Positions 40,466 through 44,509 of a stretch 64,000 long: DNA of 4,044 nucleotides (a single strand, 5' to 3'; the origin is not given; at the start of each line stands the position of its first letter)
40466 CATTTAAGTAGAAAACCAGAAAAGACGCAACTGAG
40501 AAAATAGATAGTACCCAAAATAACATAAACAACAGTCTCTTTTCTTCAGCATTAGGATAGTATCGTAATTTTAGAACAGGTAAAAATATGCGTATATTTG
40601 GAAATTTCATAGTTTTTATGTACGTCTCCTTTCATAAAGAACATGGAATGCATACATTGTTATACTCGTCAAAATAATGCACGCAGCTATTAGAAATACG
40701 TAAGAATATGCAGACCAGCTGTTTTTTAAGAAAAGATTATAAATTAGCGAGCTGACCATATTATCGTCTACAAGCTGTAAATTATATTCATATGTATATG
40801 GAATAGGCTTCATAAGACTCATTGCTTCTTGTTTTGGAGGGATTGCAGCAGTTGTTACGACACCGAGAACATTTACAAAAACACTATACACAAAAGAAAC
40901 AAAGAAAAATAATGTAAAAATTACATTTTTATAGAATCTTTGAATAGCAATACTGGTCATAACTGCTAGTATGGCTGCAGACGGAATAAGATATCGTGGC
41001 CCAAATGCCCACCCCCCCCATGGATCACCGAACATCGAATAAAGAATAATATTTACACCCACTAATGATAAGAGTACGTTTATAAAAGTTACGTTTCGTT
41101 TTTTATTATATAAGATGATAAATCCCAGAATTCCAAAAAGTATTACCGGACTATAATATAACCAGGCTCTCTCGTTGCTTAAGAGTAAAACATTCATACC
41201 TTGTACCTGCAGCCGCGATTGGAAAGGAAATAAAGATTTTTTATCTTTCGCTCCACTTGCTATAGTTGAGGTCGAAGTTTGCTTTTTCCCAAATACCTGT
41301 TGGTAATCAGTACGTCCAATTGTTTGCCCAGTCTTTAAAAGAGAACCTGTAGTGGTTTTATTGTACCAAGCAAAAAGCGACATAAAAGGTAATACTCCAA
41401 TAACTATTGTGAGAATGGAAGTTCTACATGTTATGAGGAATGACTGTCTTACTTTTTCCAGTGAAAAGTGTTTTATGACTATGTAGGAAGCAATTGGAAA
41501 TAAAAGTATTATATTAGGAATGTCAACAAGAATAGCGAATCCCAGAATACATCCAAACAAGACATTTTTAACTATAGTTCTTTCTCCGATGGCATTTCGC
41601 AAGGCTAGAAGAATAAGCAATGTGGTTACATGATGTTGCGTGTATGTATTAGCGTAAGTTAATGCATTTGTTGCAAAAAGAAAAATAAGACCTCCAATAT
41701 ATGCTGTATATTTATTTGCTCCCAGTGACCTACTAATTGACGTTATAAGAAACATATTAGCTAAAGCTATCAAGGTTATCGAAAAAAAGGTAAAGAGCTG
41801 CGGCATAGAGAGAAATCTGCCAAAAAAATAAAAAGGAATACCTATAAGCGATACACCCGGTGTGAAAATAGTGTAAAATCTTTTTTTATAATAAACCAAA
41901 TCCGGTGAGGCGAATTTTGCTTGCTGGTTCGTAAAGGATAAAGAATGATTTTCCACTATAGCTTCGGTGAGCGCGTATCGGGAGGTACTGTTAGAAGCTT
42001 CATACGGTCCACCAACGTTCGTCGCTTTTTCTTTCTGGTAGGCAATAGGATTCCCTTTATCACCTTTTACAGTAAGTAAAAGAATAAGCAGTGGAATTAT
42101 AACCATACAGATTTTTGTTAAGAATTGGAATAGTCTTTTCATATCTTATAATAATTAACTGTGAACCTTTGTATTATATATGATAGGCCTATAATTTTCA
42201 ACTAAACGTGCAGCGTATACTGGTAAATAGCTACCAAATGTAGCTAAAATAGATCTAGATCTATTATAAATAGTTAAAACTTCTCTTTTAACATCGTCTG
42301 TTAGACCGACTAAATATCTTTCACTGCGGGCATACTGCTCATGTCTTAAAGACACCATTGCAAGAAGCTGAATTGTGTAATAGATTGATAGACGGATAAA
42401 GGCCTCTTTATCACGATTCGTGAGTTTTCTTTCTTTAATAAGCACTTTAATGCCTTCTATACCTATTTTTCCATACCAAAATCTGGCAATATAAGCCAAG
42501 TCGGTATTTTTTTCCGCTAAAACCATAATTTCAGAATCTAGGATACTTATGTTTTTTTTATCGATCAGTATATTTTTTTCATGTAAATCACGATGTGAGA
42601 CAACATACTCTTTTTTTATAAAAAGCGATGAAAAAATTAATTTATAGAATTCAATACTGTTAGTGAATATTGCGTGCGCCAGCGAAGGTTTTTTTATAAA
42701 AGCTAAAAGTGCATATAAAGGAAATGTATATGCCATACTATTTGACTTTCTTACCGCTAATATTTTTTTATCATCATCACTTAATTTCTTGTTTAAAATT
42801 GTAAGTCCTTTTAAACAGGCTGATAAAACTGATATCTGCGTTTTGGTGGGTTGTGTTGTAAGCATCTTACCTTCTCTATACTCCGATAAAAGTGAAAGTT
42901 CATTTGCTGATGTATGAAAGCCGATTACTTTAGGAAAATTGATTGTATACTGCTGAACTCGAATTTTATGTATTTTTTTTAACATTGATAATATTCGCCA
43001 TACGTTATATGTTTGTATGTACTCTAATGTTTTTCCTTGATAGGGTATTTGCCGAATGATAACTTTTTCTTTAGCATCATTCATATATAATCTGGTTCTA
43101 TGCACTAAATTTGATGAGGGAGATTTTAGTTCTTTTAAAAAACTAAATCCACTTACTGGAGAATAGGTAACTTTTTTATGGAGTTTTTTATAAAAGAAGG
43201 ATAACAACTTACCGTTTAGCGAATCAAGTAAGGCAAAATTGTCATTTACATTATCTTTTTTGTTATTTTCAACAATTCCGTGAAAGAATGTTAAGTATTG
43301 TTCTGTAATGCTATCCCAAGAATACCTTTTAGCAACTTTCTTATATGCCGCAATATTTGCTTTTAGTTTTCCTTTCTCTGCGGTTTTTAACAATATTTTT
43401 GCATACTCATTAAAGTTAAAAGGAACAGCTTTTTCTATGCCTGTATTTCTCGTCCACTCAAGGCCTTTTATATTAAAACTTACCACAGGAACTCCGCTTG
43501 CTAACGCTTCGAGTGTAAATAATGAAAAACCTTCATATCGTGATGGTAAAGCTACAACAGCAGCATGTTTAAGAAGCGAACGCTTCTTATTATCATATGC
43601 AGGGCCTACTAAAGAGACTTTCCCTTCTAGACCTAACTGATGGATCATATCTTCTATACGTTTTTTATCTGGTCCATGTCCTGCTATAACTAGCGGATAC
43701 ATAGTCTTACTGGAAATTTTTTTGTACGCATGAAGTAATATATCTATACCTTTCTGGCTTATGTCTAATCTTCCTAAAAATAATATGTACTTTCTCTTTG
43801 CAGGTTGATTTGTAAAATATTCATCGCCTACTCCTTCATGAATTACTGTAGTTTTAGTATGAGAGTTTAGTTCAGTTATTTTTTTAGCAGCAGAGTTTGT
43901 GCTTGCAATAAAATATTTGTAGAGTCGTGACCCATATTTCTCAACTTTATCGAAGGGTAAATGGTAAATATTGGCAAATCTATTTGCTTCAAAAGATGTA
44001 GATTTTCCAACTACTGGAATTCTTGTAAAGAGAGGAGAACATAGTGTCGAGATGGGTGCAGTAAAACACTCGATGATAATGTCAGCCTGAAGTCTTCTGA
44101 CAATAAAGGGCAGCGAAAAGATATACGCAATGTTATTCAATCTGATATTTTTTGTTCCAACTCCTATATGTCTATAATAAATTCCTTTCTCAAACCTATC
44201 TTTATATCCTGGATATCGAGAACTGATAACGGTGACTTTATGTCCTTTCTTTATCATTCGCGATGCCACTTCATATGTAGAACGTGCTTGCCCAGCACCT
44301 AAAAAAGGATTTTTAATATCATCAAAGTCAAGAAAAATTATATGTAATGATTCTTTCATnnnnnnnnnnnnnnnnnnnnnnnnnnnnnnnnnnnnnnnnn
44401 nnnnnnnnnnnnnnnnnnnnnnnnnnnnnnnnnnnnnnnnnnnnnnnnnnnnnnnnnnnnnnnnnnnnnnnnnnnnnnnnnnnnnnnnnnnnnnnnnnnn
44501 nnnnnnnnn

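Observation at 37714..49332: Eleven-kb exopolysaccharide operon led by an Xis-type HTH gene and a 1585-aa all-in-one synthase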

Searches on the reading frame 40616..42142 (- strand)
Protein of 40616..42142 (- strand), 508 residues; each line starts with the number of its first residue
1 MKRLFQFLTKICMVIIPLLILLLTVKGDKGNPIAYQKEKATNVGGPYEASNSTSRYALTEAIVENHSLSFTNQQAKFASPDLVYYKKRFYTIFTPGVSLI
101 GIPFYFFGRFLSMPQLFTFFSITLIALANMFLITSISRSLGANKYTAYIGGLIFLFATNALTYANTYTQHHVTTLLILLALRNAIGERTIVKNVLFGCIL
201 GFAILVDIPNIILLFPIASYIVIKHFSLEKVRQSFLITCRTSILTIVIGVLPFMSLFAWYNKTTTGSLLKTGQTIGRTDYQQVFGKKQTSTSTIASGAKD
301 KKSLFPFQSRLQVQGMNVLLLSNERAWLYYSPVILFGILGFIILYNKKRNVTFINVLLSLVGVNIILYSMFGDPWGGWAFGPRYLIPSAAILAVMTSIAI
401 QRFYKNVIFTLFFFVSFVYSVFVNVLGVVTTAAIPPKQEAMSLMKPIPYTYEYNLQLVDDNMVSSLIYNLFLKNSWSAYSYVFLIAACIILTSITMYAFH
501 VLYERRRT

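Call 4: search_protein_families(library=pfam, proteins=[window:40616-42142:-], max_evalue=0.01)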
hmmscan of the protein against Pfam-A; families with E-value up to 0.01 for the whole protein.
window:40616-42142:- (508 aa): 0 families

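Call 14: search_protein_families(library=ncbifam, proteins=[window:40616-42142:-], max_evalue=0.1)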
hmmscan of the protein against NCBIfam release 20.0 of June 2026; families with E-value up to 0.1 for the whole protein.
window:40616-42142:- (508 aa): 1 family
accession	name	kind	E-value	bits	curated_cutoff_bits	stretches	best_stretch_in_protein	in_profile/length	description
NF047440.1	LA3751_2_3_fam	subfamily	1.4e-10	40.6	200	2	307-432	263-390/460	LA_3751/LA_3752 family putative glycosyltransferase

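Call 33: search_solved_structures(query=A3, max_evalue=1)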
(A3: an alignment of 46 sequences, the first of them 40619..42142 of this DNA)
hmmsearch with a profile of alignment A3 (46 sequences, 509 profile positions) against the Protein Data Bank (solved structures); distinct sequences matched with E-value up to 1: 0.

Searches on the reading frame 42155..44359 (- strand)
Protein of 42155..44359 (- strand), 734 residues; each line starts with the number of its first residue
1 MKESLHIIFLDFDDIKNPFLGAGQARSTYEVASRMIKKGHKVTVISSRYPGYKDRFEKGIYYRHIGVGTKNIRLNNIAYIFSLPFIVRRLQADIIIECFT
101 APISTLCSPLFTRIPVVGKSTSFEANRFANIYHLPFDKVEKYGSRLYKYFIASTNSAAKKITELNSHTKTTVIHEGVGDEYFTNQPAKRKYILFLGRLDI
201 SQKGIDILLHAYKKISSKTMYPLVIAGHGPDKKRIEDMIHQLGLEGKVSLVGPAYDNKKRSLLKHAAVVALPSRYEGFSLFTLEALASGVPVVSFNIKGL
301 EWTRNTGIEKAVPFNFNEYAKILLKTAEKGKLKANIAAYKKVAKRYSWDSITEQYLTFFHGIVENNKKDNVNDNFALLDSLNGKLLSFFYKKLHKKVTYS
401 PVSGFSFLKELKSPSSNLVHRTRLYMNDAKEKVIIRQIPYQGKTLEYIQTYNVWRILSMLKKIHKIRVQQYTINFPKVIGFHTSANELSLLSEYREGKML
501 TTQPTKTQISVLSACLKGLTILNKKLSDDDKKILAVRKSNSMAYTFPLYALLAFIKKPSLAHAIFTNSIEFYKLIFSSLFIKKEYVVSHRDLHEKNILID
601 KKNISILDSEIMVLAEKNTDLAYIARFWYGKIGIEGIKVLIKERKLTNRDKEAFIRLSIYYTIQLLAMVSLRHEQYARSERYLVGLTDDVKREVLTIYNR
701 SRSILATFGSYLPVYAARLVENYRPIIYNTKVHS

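Call 4: search_protein_families(library=pfam, proteins=[window:42155-44359:-], max_evalue=0.01)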
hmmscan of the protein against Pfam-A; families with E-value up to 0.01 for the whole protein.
window:42155-44359:- (734 aa): 6 families
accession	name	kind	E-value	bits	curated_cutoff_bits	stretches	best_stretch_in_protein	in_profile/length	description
PF00534.26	Glycos_transf_1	-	2e-27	96.2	26.4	1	184-301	10-128/172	Glycosyl transferases group 1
PF13692.12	Glyco_trans_1_4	-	6.9e-25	88.4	27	1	189-303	1-115/142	Glycosyl transferases group 1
PF20706.3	GT4-conflict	-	6.6e-14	52.1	26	1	158-293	162-309/385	Family 4 Glycosyltransferase in conflict systems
PF13439.12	Glyco_transf_4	-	7.7e-13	49.2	28.5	1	23-177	3-166/170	Glycosyltransferase Family 4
PF13579.12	Glyco_trans_4_4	-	0.00011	23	29.7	1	23-100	2-81/158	Glycosyl transferase 4-like domain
PF13477.12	Glyco_trans_4_2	-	0.0063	17.1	23.4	0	28-97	13-80/139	Glycosyl transferase 4-like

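Call 14: search_protein_families(library=ncbifam, proteins=[window:42155-44359:-], max_evalue=0.1)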
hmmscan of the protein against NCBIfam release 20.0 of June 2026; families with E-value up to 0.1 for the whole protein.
window:42155-44359:- (734 aa): 31 families (the best 25 are shown)
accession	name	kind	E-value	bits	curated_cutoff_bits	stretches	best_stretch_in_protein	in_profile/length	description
TIGR03999.1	thiol_BshA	equivalog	2.5e-19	69.5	273.7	1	204-362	213-373/375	N-acetyl-alpha-D-glucosaminyl L-malate synthase BshA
TIGR04047.1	MSMEG_0565_glyc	hypoth_equivalog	1.2e-17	64.1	259.85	1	191-360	195-372/373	MSMEG_0565 family glycosyltransferase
NF038295.1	EPS_HpsP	equivalog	3.3e-17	62.6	550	1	185-362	203-387/388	hormogonium polysaccharide biosynthesis glycosyltransferase HpsP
TIGR03088.1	stp2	hypoth_equivalog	6.4e-17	61.7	409.05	1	216-360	220-371/374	TIGR03088 family PEP-CTERM/XrtA system glycosyltransferase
NF046085.1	XrtY_assoc_Gly1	equivalog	1.1e-14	54.1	400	1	156-364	170-386/387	XrtY-associated glycosyltransferase XYAG1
NF041010.1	glycosy_Agl16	equivalog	1.2e-14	53.9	575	1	145-360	132-349/352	glycosylation protein Agl16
TIGR03449.1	mycothiol_MshA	equivalog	6.9e-14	51.5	462.5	1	187-360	218-401/406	D-inositol-3-phosphate glycosyltransferase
NF047684.1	TeichurnBiosyTuaC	equivalog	2.8e-13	49.6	550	1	185-341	215-353/391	teichuronic acid biosynthesis protein TuaC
NF050063.1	ProtGlycPglJ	equivalog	5.5e-13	48.9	500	1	186-298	191-298/363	N-acetylgalactosamine-N,N'-diacetylbacillosaminyl-diphospho-undecaprenol 4-alpha-N-acetylgalactosaminyltransferase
NF041876.1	EPS_EpsE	equivalog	4.5e-12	45.9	400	1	181-299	206-329/389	exopolysaccharide biosynthesis GT4 family glycosyltransferase EpsE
NF047880.1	glyco_SdgA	exception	2.5e-11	42.8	800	1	112-298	237-422/488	serine-aspartate repeat adhesin O-glycosyltransferase SdgA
TIGR02149.1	glgA_Coryne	subfamily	5.3e-11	42.3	302.4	1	187-362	202-390/391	glycogen synthase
NF038255.1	exopoly_VpsD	equivalog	1.1e-10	41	300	1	165-363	174-380/381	VpsD family glycosyltransferase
NF007396.0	PRK09922.1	equivalog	1.9e-10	40.2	385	1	186-301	177-296/361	lipopolysaccharide 1,6-galactosyltransferase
TIGR02095.1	glgA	subfamily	2.7e-10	39.5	328.45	1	189-359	294-474/477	glycogen/starch synthase, ADP-glucose type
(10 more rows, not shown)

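Call 77: list_cluster_members(proteins=[P0001, P0121, P0241, window:42155-44359:-, window:40616-42142:-])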
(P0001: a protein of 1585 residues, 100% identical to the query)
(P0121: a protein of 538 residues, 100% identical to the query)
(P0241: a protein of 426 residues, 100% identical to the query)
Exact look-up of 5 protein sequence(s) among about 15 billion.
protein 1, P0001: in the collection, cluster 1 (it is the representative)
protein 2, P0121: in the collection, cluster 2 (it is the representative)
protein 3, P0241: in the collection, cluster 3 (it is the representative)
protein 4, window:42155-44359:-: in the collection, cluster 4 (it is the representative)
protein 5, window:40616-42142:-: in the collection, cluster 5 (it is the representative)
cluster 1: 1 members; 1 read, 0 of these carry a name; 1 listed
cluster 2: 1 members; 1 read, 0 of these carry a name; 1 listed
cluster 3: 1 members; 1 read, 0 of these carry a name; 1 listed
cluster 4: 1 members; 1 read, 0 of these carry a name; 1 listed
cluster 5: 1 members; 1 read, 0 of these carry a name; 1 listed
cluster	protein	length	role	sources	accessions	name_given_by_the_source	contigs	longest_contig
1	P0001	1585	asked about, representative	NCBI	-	-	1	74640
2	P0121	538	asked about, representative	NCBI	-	-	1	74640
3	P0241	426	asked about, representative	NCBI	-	-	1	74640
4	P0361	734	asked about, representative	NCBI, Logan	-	-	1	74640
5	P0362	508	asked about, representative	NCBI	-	-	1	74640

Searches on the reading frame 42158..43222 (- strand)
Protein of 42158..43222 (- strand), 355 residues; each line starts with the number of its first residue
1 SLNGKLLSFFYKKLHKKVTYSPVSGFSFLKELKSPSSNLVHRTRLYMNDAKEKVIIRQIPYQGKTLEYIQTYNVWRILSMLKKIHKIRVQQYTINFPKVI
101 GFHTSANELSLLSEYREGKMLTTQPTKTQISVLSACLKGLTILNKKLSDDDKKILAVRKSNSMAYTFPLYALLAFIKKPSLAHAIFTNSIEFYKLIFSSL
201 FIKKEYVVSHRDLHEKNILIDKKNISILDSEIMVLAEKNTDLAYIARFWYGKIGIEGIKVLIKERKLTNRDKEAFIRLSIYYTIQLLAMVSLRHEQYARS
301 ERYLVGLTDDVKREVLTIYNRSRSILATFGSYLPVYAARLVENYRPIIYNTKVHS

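Call 52: search_solved_structures(query=A6, max_evalue=1)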
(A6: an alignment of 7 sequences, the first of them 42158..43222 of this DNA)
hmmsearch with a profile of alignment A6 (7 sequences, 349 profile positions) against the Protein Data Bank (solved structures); distinct sequences matched with E-value up to 1: 175 (the best 60 are shown).
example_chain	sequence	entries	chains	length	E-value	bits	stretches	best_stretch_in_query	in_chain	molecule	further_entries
8w7l_B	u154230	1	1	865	8.7e-05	24.9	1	226-258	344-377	Protein kinase domain-containing protein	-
8w7a_A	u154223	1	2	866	8.7e-05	24.9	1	226-258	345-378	Protein kinase domain-containing protein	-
8w7l_A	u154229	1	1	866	8.7e-05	24.9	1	226-258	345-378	Protein kinase domain-containing protein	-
8w7j_A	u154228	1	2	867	8.7e-05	24.9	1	226-258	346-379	Protein kinase domain-containing protein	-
8wgo_A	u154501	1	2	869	8.7e-05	24.9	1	226-258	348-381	Protein kinase domain-containing protein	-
8p5g_A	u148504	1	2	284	0.00011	24.5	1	117-142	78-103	Serine/threonine-protein kinase ULK1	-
8p5h_A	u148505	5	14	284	0.00011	24.5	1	117-142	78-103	Serine/threonine-protein kinase ULK1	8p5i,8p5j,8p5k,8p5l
6mnh_A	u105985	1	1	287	0.00012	24.5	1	116-142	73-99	Serine/threonine-protein kinase ULK1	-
9f32_A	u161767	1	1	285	0.00012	24.5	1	117-142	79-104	Serine/threonine-protein kinase ULK1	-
8sv9_A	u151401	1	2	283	0.00012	24.5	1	116-142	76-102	Serine/threonine-protein kinase ULK1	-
9se8_A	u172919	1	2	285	0.00012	24.5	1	116-142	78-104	Serine/threonine-protein kinase ULK1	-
4wno_A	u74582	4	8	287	0.00012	24.5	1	116-142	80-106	Serine/threonine-protein kinase ULK1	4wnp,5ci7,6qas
3i0o_A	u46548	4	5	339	0.00016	24.1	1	223-263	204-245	Spectinomycin phosphotransferase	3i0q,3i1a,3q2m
9ymt_A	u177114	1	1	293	0.00029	23.2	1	207-252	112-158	Serine/Threonine Kinase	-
4eqm_A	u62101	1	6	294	0.00029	23.2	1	207-252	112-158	Protein kinase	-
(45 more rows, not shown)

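Call 88: search_protein_families(library=ncbifam, proteins=[window:42158-43222:-], max_evalue=0.01)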
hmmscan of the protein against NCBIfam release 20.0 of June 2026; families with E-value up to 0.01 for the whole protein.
window:42158-43222:- (355 aa): 3 families
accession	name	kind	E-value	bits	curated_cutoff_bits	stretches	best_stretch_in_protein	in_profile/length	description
NF033068.1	APH_3p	equivalog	9.6e-05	22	205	0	203-271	172-241/255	APH(3') family aminoglycoside O-phosphotransferase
NF033062.0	APH_3p_VI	exception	0.00018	21.2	525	1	203-275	178-251/259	APH(3')-VI family aminoglycoside O-phosphotransferase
NF033112.0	APH_3p_A16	exception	0.0066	16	580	0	188-247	166-224/262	aminoglycoside 3'-O-phosphotransferase AphA16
